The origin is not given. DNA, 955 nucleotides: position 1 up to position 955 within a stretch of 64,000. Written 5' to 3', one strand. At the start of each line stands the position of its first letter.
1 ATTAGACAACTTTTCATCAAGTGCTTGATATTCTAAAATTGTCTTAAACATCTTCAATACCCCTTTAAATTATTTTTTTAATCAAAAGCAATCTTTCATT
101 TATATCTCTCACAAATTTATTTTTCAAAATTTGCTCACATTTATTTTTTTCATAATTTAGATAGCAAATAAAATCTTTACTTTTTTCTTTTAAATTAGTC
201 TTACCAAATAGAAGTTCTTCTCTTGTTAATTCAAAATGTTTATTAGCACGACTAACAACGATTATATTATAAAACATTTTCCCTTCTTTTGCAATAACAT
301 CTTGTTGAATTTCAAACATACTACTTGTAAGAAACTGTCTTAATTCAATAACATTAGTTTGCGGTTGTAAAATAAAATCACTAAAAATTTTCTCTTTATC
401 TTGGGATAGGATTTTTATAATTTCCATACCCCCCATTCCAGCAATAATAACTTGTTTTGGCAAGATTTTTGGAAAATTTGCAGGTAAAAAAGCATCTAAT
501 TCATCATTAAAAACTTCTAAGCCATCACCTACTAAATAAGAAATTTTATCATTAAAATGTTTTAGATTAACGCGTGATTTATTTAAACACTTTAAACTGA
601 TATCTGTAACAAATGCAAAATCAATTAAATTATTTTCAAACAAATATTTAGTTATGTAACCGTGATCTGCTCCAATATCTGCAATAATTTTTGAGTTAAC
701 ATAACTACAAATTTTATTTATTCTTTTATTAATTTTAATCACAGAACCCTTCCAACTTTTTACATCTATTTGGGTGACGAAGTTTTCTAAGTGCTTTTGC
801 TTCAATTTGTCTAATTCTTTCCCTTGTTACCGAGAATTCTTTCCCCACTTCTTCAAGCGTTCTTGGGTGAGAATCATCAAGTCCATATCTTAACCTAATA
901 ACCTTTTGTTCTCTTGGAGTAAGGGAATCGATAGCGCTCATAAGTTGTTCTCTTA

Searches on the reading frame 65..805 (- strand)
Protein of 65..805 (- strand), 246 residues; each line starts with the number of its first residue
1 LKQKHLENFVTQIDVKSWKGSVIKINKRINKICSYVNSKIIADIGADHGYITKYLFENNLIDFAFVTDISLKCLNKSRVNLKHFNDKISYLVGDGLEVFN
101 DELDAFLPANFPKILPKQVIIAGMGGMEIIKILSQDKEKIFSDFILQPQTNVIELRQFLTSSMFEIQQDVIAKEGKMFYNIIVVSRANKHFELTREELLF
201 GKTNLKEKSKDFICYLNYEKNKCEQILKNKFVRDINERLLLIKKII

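Call 96: search_protein_families(library=pfam, proteins=[window:65-805:-], max_evalue=0.001)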
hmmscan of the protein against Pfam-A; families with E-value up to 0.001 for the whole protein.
window:65-805:- (246 aa): 2 families
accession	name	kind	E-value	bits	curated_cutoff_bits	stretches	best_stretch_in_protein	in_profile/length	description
PF04816.18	TrmK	-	7.4e-36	124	27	1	41-229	1-183/205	tRNA (adenine(22)-N(1))-methyltransferase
PF12847.13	Methyltransf_18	-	5.8e-34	117.7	27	1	26-182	2-151/151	Methyltransferase domain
